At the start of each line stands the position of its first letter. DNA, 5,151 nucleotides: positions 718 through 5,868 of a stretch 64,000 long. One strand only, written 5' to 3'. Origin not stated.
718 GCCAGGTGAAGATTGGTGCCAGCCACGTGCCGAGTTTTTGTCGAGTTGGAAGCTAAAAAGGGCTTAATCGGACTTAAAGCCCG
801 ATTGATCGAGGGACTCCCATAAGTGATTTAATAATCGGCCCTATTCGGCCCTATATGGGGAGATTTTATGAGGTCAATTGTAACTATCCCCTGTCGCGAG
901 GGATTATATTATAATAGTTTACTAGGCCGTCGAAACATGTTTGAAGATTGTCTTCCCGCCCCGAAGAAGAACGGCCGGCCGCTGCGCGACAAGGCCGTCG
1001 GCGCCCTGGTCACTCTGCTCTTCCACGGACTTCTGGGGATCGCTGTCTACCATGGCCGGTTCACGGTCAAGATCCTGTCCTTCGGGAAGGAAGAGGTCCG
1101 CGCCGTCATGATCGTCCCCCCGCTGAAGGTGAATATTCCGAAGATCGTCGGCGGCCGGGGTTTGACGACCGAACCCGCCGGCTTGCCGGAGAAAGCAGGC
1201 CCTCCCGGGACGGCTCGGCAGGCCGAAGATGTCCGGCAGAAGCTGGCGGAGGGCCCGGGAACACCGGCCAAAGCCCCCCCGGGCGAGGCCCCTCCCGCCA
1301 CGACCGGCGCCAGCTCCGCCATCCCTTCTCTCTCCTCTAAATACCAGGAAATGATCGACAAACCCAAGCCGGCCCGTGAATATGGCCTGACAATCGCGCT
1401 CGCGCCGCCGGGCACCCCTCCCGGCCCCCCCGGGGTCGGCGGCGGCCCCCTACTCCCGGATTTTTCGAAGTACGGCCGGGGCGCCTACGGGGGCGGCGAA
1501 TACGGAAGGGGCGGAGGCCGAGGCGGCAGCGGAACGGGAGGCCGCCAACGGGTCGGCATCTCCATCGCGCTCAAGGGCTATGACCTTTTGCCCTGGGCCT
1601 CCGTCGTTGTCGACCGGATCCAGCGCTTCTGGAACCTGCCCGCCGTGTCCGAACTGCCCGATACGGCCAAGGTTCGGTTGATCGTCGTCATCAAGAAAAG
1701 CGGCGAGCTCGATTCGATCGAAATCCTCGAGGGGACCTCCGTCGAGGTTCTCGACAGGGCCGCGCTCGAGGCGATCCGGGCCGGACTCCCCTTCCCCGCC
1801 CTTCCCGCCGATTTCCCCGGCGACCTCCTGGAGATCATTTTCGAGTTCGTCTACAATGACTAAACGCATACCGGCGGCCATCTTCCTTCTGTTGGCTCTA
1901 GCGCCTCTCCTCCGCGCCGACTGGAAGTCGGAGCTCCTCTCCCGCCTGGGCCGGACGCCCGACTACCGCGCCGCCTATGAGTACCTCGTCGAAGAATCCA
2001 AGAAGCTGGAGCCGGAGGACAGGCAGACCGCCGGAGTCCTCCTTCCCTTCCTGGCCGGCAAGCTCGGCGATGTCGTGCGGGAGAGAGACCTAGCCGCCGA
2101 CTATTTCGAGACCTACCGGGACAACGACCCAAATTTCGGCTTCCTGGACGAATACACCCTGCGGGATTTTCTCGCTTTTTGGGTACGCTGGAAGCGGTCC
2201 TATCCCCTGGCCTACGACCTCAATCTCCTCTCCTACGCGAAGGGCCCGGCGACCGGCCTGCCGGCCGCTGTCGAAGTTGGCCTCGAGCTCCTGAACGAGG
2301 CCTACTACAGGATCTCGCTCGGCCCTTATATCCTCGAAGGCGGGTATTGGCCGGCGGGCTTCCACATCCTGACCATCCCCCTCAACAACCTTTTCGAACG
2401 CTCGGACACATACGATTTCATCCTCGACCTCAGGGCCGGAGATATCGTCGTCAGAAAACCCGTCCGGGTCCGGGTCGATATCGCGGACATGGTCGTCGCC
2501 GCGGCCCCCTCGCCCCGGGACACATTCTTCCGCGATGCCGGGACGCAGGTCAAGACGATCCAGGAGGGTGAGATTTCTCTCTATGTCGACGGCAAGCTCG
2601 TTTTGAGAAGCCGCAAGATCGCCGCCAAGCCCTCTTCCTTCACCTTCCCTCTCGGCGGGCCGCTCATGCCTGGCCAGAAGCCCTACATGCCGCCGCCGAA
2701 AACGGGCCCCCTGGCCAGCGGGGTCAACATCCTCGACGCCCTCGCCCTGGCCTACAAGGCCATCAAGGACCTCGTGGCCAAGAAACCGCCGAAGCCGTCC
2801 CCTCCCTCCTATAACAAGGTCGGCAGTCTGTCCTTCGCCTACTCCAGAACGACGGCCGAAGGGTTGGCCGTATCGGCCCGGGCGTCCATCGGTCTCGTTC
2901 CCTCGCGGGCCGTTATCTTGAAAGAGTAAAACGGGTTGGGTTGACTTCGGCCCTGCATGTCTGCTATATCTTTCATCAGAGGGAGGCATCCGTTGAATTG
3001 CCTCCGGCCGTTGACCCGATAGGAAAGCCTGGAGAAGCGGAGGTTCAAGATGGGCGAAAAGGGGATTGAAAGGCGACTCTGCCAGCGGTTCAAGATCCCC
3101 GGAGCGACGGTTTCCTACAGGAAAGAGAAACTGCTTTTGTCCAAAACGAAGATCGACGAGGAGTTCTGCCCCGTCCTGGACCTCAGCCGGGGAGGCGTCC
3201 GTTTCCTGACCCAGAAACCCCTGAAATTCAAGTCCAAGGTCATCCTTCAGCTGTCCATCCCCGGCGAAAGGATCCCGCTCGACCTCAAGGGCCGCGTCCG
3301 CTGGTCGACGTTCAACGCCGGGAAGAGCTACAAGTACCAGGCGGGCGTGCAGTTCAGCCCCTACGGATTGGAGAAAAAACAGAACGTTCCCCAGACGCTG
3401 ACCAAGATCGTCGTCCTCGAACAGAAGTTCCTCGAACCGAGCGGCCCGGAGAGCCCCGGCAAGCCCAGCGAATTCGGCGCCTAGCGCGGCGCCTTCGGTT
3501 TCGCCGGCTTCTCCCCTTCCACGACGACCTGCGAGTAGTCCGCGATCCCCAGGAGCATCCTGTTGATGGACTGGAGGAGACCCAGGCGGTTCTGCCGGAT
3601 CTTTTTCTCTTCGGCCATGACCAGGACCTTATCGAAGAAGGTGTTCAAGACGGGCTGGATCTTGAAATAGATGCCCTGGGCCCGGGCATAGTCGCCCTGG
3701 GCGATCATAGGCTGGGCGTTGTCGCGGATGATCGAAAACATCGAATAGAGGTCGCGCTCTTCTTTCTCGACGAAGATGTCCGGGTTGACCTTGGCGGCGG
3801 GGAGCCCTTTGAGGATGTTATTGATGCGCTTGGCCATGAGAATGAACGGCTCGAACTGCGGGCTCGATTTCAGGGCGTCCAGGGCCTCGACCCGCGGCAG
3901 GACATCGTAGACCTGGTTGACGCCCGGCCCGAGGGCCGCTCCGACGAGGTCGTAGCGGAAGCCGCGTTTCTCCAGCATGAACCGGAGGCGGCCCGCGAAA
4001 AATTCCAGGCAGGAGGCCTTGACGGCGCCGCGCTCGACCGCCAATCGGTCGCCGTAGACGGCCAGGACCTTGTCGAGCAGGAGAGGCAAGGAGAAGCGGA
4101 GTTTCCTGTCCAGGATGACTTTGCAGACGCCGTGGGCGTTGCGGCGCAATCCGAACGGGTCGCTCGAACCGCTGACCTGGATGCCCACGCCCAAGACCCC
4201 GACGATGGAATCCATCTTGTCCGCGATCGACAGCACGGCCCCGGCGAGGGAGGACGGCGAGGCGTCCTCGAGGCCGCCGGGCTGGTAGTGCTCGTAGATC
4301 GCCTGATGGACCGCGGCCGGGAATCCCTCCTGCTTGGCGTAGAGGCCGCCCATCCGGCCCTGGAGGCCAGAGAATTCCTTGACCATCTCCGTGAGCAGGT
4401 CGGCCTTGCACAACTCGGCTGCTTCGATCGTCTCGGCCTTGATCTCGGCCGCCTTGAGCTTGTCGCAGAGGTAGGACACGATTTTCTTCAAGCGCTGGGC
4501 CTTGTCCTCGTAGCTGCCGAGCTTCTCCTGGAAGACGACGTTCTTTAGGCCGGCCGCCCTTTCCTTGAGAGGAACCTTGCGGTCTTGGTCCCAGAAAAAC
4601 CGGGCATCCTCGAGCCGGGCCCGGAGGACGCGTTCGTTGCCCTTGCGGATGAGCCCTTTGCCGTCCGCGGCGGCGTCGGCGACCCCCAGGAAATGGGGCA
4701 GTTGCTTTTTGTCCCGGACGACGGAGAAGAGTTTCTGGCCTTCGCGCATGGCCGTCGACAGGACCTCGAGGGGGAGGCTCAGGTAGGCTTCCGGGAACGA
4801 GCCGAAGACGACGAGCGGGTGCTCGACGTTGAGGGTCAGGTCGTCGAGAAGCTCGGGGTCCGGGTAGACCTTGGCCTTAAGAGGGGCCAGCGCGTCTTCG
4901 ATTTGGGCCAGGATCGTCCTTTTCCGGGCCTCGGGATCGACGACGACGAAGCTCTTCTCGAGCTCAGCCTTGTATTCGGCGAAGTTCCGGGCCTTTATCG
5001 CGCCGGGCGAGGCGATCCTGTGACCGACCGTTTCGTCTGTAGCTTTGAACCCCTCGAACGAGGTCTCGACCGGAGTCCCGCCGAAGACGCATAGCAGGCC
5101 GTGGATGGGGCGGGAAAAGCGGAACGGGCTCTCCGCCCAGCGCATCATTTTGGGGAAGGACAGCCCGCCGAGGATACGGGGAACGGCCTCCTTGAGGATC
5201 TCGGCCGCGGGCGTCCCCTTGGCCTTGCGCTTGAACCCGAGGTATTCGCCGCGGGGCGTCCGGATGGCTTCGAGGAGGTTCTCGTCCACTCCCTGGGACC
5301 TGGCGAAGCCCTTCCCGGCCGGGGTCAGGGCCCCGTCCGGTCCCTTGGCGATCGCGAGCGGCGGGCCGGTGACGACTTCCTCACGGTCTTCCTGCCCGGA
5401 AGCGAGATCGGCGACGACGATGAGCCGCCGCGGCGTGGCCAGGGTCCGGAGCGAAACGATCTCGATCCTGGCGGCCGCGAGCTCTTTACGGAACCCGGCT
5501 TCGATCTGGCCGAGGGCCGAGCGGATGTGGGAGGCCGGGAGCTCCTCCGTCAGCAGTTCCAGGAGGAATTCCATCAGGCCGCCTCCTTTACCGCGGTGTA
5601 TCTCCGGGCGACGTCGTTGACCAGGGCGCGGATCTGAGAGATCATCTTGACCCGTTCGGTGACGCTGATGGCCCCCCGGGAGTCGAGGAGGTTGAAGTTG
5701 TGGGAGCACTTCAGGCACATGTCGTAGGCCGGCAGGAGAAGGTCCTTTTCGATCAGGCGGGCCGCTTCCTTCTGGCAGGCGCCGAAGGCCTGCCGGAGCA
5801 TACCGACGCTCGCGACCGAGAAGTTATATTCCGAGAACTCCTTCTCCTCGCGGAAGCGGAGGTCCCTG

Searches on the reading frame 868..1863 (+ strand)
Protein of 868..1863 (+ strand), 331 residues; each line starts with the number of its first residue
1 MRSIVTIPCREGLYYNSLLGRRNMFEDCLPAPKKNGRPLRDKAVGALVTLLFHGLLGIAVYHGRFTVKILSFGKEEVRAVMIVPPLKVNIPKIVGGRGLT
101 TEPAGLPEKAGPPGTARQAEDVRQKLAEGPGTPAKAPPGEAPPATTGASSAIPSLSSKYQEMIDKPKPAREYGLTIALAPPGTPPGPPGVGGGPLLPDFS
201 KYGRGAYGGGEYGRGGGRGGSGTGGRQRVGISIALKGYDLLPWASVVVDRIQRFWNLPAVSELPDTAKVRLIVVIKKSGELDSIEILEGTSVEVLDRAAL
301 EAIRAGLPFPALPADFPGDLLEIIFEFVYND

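Call 90: search_protein_families(library=pfam, proteins=[window:868-1863:+], max_evalue=0.000001)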
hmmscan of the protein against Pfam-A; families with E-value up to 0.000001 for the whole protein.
window:868-1863:+ (331 aa): 1 family
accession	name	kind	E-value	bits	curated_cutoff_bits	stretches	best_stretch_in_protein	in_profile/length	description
PF13103.11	TonB_2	-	2.1e-08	34.6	22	1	242-327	3-85/85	TonB C terminal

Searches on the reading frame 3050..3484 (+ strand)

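Call 90: search_protein_families(library=pfam, proteins=[window:3050-3484:+], max_evalue=0.000001)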
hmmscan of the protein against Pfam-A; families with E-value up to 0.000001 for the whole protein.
window:3050-3484:+ (144 aa): 1 family
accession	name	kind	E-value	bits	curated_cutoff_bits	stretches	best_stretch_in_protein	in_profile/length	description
PF07238.19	PilZ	-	3.8e-09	37.2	22.5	1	38-109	23-92/102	PilZ domain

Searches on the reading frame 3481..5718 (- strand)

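Call 90: search_protein_families(library=pfam, proteins=[window:3481-5718:-], max_evalue=0.000001)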
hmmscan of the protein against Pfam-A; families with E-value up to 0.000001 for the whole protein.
window:3481-5718:- (745 aa): 1 family
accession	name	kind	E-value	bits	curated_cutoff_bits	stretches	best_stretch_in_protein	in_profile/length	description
PF02092.22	tRNA_synt_2f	-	6.2e-177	590.2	29.2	1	51-596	1-535/536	Glycyl-tRNA synthetase beta subunit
